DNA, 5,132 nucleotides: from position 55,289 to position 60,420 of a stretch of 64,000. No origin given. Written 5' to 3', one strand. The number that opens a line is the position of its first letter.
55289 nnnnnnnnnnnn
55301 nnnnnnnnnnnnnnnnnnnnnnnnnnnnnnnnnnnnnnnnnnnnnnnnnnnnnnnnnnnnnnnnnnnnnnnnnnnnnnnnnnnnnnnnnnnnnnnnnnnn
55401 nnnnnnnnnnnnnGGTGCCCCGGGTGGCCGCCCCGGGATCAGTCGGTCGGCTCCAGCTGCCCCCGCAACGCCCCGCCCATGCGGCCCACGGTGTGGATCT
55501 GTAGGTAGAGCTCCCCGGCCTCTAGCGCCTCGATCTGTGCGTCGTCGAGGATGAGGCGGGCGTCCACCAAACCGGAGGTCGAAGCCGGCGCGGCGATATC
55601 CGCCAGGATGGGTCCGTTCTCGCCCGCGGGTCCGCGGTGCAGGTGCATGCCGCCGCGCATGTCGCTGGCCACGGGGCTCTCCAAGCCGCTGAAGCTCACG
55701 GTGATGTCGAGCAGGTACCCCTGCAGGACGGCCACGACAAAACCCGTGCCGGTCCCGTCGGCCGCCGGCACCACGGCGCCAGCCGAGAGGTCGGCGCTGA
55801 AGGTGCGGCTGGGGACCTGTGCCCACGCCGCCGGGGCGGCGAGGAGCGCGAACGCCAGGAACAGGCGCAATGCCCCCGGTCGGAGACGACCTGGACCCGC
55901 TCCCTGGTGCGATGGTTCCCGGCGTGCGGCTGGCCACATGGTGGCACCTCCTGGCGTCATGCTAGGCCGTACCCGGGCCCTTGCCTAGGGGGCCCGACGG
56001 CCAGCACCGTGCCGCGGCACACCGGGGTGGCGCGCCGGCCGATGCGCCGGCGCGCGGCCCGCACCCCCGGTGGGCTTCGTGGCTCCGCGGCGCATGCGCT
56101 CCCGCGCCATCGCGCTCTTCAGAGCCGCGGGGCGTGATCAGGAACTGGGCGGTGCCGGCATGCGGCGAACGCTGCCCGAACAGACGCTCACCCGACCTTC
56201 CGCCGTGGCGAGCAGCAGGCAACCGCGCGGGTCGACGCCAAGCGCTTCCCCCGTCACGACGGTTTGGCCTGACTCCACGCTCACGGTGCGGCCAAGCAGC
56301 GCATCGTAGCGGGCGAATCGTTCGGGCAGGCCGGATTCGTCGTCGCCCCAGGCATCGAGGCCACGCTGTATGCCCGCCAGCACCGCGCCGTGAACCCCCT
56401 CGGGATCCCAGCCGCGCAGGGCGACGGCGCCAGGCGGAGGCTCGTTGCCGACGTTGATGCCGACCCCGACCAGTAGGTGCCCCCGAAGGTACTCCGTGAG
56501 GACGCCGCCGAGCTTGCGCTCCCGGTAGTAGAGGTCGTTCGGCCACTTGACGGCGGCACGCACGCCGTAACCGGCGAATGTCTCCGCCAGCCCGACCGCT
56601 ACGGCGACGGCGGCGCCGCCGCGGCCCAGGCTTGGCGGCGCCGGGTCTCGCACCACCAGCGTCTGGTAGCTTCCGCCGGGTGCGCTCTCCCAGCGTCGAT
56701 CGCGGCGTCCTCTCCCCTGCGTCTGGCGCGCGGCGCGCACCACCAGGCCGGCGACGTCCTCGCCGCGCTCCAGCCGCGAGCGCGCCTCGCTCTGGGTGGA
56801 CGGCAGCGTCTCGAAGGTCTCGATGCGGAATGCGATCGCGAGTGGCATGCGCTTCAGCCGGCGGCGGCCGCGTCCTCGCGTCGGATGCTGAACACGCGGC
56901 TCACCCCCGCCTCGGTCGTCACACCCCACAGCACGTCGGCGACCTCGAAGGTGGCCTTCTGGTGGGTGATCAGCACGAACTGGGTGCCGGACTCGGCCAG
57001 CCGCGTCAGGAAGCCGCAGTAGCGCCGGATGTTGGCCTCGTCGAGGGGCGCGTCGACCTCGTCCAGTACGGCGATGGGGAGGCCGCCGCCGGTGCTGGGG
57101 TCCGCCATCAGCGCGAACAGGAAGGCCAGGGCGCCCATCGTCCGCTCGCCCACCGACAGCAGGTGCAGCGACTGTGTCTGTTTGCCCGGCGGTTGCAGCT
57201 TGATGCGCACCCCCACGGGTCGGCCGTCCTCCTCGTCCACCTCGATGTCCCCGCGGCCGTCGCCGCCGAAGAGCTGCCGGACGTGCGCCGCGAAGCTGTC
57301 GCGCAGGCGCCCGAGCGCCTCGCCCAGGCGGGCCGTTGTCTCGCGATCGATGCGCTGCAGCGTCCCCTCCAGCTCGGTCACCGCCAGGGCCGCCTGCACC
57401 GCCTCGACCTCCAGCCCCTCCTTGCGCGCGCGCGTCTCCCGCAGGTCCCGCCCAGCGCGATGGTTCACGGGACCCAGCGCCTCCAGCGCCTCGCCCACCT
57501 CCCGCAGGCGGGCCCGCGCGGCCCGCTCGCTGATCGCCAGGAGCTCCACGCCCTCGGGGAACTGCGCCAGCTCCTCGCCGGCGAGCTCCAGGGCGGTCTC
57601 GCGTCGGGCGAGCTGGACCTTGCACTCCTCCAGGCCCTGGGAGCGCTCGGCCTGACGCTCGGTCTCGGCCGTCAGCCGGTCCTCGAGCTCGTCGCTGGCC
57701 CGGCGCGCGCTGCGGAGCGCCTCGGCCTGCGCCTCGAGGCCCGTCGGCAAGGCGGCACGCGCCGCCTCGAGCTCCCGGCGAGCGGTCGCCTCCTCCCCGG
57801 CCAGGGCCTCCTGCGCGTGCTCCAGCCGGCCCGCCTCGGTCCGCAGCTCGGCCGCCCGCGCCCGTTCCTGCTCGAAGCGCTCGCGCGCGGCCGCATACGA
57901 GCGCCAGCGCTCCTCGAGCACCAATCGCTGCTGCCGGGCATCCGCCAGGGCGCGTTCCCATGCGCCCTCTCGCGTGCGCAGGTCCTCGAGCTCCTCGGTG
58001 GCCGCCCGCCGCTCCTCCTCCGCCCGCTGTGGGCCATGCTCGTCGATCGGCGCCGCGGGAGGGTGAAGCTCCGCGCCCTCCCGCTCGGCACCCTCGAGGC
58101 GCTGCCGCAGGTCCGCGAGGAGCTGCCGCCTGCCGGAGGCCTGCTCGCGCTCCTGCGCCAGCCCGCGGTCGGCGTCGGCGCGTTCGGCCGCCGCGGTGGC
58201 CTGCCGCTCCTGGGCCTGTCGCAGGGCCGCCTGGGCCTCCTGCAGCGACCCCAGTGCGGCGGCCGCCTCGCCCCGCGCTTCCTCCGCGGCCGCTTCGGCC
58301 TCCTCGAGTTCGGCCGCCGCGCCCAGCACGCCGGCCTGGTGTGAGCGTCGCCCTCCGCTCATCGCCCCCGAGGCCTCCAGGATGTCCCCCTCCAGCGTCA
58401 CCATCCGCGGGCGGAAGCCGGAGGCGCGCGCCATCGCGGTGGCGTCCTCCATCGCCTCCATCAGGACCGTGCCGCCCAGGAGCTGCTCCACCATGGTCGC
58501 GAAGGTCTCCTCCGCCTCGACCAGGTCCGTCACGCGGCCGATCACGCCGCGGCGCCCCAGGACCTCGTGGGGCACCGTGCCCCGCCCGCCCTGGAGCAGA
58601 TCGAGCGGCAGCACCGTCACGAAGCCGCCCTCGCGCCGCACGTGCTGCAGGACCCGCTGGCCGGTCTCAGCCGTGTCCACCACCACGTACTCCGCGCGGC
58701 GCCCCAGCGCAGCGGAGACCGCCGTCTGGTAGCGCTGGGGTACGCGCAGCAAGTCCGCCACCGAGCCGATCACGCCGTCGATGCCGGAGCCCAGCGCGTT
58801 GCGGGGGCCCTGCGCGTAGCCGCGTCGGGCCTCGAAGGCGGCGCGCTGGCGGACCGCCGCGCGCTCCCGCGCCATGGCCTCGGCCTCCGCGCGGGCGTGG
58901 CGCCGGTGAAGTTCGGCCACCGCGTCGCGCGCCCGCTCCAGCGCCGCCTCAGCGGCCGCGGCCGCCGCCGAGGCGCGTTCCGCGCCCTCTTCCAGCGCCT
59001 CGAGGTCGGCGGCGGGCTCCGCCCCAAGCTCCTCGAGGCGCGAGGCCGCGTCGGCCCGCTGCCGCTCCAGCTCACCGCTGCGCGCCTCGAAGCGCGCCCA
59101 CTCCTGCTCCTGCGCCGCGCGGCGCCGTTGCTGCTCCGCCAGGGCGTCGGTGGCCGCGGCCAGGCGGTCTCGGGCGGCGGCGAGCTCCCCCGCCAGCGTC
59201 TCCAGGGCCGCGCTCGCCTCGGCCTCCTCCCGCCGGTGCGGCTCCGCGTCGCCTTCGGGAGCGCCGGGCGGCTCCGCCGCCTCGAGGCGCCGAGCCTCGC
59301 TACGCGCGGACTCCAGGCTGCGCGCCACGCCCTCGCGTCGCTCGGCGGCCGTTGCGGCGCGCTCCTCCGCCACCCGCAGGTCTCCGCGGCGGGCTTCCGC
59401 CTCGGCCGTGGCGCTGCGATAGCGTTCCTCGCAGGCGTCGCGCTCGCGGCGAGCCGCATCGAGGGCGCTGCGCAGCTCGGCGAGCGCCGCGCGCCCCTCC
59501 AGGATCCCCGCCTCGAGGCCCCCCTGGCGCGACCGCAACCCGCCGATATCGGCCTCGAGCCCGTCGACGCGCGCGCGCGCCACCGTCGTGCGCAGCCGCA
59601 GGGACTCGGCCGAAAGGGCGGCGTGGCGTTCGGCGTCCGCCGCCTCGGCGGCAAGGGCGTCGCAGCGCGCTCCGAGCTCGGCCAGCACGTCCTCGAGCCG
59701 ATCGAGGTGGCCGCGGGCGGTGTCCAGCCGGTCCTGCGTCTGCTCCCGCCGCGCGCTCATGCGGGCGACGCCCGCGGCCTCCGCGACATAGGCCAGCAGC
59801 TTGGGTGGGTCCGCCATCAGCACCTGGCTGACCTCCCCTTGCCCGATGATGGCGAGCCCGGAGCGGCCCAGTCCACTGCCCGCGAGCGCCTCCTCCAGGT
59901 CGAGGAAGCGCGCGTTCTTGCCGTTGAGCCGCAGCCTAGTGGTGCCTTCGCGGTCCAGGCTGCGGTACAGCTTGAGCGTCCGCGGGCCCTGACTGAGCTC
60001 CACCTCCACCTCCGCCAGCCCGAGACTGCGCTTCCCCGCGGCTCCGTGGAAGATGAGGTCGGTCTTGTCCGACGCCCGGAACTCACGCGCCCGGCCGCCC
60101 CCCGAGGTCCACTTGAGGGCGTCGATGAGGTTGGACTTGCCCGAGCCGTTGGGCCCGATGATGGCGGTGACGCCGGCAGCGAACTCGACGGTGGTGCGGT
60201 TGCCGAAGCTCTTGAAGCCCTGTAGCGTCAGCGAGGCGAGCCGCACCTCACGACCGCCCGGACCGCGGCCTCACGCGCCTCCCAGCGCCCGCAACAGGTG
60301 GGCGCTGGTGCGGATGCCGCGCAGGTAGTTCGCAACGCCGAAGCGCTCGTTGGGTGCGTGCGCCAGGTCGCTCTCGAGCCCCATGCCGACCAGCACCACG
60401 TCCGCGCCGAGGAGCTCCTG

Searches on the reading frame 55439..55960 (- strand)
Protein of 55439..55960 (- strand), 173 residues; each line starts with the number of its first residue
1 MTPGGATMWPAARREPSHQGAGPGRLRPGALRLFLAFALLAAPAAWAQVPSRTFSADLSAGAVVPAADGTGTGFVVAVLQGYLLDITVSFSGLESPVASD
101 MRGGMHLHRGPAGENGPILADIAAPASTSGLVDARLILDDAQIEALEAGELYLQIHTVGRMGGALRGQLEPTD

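Call 9: search_protein_families(library=pfam, proteins=[window:55439-55960:-], max_evalue=0.01)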
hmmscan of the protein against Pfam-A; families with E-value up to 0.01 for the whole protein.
window:55439-55960:- (173 aa): 1 family
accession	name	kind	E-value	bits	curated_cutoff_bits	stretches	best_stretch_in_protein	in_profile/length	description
PF07452.17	CHRD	-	4.5e-20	73.1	24.1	1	54-169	1-117/117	CHRD domain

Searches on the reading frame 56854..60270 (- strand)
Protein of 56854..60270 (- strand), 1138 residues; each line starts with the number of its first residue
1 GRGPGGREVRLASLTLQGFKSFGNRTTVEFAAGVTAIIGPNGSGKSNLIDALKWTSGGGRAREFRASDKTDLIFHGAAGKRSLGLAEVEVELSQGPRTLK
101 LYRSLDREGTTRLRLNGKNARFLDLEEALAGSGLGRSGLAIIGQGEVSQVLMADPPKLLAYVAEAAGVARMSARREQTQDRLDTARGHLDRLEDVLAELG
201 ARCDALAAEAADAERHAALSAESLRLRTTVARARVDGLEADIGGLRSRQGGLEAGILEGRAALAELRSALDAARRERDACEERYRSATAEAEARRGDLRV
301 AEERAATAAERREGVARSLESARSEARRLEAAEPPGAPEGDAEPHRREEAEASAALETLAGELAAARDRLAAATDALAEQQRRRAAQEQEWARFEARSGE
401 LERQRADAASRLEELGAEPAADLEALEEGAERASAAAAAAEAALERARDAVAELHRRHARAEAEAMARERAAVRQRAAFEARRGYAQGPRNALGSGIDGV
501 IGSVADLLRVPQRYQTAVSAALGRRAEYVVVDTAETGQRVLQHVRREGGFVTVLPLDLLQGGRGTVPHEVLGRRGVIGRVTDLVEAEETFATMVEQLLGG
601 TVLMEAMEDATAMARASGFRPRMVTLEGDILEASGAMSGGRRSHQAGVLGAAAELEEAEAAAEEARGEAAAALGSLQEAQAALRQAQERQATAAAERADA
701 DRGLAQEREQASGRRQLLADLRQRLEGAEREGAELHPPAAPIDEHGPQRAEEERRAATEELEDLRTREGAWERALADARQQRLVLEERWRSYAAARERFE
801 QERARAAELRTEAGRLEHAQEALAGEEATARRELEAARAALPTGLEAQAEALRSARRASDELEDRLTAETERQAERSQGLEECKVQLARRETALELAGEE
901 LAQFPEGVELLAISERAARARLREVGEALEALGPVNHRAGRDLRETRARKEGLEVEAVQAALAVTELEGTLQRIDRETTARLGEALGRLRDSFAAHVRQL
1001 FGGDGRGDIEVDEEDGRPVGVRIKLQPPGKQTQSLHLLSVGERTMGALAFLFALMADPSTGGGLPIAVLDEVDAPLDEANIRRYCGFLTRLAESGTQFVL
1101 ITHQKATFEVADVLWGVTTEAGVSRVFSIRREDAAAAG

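Call 79: search_protein_families(library=pfam, proteins=[window:56854-60270:-], max_evalue=0.01)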
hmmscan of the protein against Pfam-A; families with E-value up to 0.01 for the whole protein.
window:56854-60270:- (1138 aa): 7 families
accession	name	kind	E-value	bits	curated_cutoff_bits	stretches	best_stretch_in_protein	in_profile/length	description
PF02463.25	SMC_N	-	4.7e-45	154.1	40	1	11-1123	2-218/220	RecF/RecN/SMC N terminal domain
PF06470.18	SMC_hinge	-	1.3e-24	87.2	22.5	1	498-614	2-116/116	SMC proteins Flexible Hinge Domain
PF13476.12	AAA_23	-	5.9e-15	56.9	27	1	13-79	1-65/201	AAA domain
PF13304.12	AAA_21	-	2.4e-12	48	27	1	34-91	1-63/304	AAA domain, putative AbiEii toxin, Type IV TA system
PF13175.12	AAA_15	-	6.9e-07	29.6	32.1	1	11-54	3-45/374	AAA ATPase domain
PF13555.12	AAA_29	-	8.8e-07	29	27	1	13-52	3-42/61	P-loop containing region of AAA domain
PF00005.33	ABC_tran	-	0.0046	18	25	0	34-52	13-31/137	ABC transporter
